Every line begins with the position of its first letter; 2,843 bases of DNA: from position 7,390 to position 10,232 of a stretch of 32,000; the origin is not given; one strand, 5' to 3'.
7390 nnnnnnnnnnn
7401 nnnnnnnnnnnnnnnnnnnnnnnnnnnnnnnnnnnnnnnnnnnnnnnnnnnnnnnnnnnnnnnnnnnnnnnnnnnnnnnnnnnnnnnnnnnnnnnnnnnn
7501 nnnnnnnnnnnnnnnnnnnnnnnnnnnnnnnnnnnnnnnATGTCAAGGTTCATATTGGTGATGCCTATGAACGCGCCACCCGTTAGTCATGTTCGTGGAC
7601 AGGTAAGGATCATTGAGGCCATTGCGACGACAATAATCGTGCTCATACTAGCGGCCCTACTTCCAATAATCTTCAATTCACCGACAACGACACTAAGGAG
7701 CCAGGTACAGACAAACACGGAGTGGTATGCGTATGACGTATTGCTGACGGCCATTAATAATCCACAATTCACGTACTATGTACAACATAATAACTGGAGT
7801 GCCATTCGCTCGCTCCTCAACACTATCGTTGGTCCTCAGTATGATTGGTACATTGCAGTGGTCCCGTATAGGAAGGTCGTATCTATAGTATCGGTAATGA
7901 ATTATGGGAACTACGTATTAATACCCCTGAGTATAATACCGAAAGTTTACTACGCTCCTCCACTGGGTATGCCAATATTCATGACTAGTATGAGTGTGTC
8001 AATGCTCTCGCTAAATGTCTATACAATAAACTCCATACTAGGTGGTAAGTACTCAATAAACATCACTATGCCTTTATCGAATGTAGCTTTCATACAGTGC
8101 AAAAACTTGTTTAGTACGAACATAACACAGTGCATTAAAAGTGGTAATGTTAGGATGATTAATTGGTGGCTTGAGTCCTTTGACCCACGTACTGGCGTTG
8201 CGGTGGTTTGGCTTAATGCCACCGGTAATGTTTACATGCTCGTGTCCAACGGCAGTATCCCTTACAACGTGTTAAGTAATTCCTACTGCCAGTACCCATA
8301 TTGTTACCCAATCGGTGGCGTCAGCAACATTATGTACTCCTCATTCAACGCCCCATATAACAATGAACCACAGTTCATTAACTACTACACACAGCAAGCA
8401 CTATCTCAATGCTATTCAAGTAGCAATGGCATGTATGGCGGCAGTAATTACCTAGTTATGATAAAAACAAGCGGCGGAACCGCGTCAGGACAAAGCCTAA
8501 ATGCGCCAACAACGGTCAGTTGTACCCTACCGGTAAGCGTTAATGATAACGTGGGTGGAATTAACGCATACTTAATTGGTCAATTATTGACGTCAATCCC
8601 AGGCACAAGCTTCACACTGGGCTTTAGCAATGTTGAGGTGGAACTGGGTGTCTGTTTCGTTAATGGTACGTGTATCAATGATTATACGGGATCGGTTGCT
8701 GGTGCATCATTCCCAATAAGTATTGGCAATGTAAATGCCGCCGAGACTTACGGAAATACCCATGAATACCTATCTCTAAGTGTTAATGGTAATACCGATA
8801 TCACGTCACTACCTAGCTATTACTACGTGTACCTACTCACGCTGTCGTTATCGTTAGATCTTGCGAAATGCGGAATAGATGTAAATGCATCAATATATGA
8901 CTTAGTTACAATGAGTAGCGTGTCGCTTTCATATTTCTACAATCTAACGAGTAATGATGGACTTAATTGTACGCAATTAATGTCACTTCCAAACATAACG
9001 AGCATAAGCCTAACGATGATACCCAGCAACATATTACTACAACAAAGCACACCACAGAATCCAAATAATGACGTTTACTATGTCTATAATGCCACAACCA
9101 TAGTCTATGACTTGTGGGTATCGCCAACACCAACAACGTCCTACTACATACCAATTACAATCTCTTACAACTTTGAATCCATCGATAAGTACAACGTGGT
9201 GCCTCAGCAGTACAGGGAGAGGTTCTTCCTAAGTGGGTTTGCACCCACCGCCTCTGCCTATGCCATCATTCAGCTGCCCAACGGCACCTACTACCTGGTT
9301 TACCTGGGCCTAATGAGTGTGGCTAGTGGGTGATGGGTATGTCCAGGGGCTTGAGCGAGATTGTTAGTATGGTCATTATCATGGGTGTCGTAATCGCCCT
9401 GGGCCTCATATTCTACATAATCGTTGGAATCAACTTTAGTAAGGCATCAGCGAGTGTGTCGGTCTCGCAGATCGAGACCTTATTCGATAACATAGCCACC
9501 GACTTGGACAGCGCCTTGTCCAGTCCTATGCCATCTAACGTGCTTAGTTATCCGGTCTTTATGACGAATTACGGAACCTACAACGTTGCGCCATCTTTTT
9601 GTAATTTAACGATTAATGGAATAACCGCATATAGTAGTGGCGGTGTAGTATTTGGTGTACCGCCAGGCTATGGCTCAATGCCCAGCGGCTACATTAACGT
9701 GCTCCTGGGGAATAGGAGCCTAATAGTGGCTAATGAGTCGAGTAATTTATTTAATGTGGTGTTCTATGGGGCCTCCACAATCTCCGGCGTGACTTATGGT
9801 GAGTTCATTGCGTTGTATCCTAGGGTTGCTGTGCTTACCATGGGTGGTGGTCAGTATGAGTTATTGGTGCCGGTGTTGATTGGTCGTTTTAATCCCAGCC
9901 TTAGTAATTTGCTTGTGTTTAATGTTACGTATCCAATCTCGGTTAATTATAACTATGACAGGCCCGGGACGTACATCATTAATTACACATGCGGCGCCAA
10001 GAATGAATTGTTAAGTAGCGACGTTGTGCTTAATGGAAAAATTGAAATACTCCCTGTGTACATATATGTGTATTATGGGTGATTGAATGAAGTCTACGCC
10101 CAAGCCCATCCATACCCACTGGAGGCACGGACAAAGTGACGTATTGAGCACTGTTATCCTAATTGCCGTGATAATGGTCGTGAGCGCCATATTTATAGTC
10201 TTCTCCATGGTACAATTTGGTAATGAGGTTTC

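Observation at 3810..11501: Orphan six-gene operon of unusually large type IV pilin-like (class III signal peptide) glycoproteins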

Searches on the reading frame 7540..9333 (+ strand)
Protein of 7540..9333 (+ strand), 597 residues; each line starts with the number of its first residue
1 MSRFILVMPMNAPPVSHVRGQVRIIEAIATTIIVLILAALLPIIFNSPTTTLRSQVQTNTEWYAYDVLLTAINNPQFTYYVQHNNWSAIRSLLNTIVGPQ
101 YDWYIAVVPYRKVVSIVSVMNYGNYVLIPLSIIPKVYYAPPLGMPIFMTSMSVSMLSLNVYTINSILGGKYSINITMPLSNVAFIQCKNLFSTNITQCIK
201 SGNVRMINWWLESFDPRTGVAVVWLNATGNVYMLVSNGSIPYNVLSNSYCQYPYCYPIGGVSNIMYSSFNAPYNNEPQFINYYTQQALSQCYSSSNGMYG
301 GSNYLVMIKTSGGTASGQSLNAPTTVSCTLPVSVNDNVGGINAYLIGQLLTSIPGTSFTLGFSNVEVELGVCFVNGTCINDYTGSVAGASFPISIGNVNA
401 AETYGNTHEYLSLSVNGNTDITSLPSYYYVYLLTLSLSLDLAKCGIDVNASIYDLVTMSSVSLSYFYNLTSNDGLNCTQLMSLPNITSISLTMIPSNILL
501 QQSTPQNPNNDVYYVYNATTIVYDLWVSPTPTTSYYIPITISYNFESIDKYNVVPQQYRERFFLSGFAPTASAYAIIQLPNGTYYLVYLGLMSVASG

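Call 4: search_protein_families(library=pfam, proteins=[window:7540-9333:+], max_evalue=1)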
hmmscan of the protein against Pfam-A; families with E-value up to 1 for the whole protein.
window:7540-9333:+ (597 aa): 1 family
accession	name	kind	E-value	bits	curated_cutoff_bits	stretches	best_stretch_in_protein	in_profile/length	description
PF10102.14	DUF2341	-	0.054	14.4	23.4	1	205-239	13-54/84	Domain of unknown function (DUF2341)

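Call 5: search_protein_families(library=ncbifam, proteins=[window:7564-9333:+], max_evalue=1)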
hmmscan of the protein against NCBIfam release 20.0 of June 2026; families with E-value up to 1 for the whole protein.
window:7564-9333:+ (589 aa): 0 families

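Call 29: find_homologous_proteins(query=window:7561-9333:+, max_evalue=0.01)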
Query window:7561-9333:+ (590 aa): 21 proteins with E <= 0.01 among 8000 candidates.
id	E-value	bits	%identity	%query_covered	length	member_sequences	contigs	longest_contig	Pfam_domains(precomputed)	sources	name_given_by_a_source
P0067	0.0e+0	1299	100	100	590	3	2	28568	-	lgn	-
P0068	0.0e+0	1094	83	100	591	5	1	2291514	-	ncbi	ncbi:hypothetical protein JCM16161A_11440 [Vulcanisaeta sp. JCM 16161]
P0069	0.0e+0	1083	82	100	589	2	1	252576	-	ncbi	-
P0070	0.0e+0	1037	79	100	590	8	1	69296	-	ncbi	-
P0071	4.8e-291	985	75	99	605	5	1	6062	-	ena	-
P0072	3.7e-289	978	77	99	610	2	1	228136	-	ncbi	-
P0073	1.5e-206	706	95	58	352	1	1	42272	-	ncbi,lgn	-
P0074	2.7e-139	484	46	98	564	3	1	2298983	-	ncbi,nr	ncbi:hypothetical protein [Vulcanisaeta moutnovskia]|nr:hypothetical protein [Vulcanisaeta moutnovsk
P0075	2.7e-136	474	46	98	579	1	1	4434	-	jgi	-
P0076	6.8e-136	472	46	98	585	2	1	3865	-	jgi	-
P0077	4.2e-135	470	45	98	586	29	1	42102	-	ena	-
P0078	3.8e-133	463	46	98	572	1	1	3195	-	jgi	jgi:hypothetical protein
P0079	1.9e-131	458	45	98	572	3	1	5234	-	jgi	jgi:hypothetical protein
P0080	1.1e-129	452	45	98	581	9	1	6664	-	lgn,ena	-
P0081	7.7e-129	449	45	98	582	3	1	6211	-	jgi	-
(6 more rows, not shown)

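Call 39: predict_structure(alignment_id=A3)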
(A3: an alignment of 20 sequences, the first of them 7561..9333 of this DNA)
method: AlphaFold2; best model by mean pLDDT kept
length: 590 residues; sequences in the alignment: 20
mean_pLDDT: 68.2   pTM: 0.52
mean pLDDT of the five models: 68.2, 65.2, 61.3, 60.6, 58.6
residues with pLDDT >= 90: 49; 70-90: 272; 50-70: 145; < 50: 124
segments of 3 or more residues with pLDDT < 50: 1-23, 30-52, 106-110, 126-144, 250-272, 308-312, 502-506, 524-536
pLDDT, mean of each block of 10 residues (from residue 1): 37 42 51 38 28 60 72 82 86 82 51 74 54 34 50 70 75 80 73 81 57 60 79 80 64 42 40 60 77 74 67 72 72 74 76 91 81 82 90 88 91 87 79 80 75 82 86 75 80 85 54 78 42 43 80 72 63 62 66
secondary structure, 60 per line:
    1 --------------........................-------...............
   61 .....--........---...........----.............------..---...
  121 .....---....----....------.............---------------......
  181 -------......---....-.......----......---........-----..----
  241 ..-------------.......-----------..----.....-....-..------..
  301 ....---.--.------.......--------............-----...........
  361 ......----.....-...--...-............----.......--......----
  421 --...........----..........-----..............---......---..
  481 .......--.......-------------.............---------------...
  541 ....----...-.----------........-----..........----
elements in order: H15-38 H46-65 H68-75 H79-89 E94-102 H103-106 E118-125 E129-132 E137-140 E147-152 H153-159 E175-180 H188-193 E197-200 E202-208 E213-218 E222-229 H256-262 H280-284 E299-304 E318-324 E333-344 E350-366 E371-375 E377-379 E382-384 E386-397 E402-408 E411-416 E423-433 E438-447 E453-461 H462-466 H470-475 E479-487 E490-496 E510-522 H538-544 E564-571 E577-586

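Call 44: fold_search(model_id=the predicted structure, library=pdb)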
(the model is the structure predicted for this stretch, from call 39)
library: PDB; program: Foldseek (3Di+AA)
matches with E <= 10: 1252; with E <= 0.001: 106
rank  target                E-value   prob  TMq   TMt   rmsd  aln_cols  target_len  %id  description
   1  1fny                  3.7e-06  1.00  0.18  0.40  13.3       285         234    9  LEGUME LECTIN OF THE BARK OF ROBINIA PSEUDOACACIA. (released 2001-08-24)
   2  3uk9_B                3.9e-06  1.00  0.21  0.42  11.6       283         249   11  Galactose-specific lectin from Dolichos lablab (released 2012-11-14)
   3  5ly8                  4.6e-06  1.00  0.20  0.46   6.5       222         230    8  Structure of the CBM2 module of Lactobacillus casei BL23 phage J-1 evolved Dit. (released 2017-03-22)
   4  4wv8_D                1.0e-05  1.00  0.19  0.42  10.1       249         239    9  Crystal structure of a recombinant Vatairea macrocarpa seed lectin complexed with lactose (released 2016-01-27)
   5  1lu1_A                1.1e-05  1.00  0.19  0.40  11.7       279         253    9  THE STRUCTURE OF THE DOLICHOS BIFLORUS SEED LECTIN IN COMPLEX WITH THE FORSSMAN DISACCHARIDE (released 1998-12-09)
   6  4d69_G                1.2e-05  1.00  0.18  0.40  14.6       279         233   10  SOYBEAN AGGLUTININ FROM GLYCINE MAX IN COMPLEX WITH THE ANTIGEN Tn (released 2014-11-19)
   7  3uk9_C                1.5e-05  1.00  0.21  0.44   9.6       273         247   10  Galactose-specific lectin from Dolichos lablab (released 2012-11-14)
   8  2gmp_B                1.5e-05  1.00  0.21  0.44  10.4       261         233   10  Metal-free (apo) P. angolensis seed lectin in complex with GlcNAC-beta(1-2)Man (released 2006-07-25)
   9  4d69_B                1.5e-05  1.00  0.17  0.39  14.3       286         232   10  SOYBEAN AGGLUTININ FROM GLYCINE MAX IN COMPLEX WITH THE ANTIGEN Tn (released 2014-11-19)
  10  4d69_J                1.6e-05  1.00  0.19  0.42  12.9       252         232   13  SOYBEAN AGGLUTININ FROM GLYCINE MAX IN COMPLEX WITH THE ANTIGEN Tn (released 2014-11-19)
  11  4wv8_A                1.7e-05  1.00  0.20  0.41   9.8       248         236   10  Crystal structure of a recombinant Vatairea macrocarpa seed lectin complexed with lactose (released 2016-01-27)
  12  1fat_D                1.7e-05  1.00  0.19  0.41  11.5       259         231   12  PHYTOHEMAGGLUTININ-L (released 1996-12-23)
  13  1g9f_A                1.7e-05  1.00  0.17  0.38  15.0       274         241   11  CRYSTAL STRUCTURE OF THE SOYBEAN AGGLUTININ IN A COMPLEX WITH A BIANTENNARY BLOOD GROUP ANTIGEN ANALOG (released 2001-06-13)
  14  1bjq_C                1.9e-05  0.99  0.14  0.31  15.4       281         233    9  THE DOLICHOS BIFLORUS SEED LECTIN IN COMPLEX WITH ADENINE (released 1998-12-30)
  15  2gme_B                2.0e-05  1.00  0.20  0.43  10.6       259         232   11  Metal-free (apo) P. angolensis seed lectin (released 2006-07-25)
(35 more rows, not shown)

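Call 56: search_solved_structures(query=A3, max_evalue=5)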
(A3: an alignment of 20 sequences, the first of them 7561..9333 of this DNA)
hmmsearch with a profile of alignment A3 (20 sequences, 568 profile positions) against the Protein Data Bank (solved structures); distinct sequences matched with E-value up to 5: 2.
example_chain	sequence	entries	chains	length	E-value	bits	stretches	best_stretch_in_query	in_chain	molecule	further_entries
9kzl_A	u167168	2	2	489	0.8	11.3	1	389-433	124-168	Hemocyanin type 1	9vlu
9kzl_B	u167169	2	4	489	0.81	11.3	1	389-433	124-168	Hemocyanin type 1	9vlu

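Call 63: search_protein_families(library=phrogs, proteins=[window:7561-9333:+], max_evalue=0.01)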
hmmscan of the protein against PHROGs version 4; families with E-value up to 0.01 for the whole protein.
window:7561-9333:+ (590 aa): 0 families

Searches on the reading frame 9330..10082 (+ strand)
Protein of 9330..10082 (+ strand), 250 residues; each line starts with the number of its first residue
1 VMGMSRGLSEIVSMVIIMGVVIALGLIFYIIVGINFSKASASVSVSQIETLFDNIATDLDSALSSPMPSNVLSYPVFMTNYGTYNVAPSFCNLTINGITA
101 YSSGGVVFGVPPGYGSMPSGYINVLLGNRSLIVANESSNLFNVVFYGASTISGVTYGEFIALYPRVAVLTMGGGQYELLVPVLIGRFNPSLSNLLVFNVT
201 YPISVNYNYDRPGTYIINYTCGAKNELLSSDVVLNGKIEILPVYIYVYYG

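Call 4: search_protein_families(library=pfam, proteins=[window:9330-10082:+], max_evalue=1)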
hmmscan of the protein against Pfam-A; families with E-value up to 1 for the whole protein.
window:9330-10082:+ (250 aa): 1 family
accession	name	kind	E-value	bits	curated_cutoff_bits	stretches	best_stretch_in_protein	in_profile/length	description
PF10144.15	SMP_2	-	0.12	12.5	28.9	1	15-70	11-67/159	Bacterial virulence factor haemolysin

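Call 5: search_protein_families(library=ncbifam, proteins=[window:9333-10082:+], max_evalue=1)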
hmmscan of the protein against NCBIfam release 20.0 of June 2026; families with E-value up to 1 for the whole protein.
window:9333-10082:+ (249 aa): 1 family
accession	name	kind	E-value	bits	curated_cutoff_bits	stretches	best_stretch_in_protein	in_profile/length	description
NF050160.1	CbxlyestCULP6MYC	equivalog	0.18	10.9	570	1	187-226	87-127/329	carboxylesterase Culp6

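Call 63: search_protein_families(library=phrogs, proteins=[window:9333-10082:+], max_evalue=0.01)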
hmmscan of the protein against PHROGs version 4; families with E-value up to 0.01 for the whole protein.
window:9333-10082:+ (249 aa): 0 families
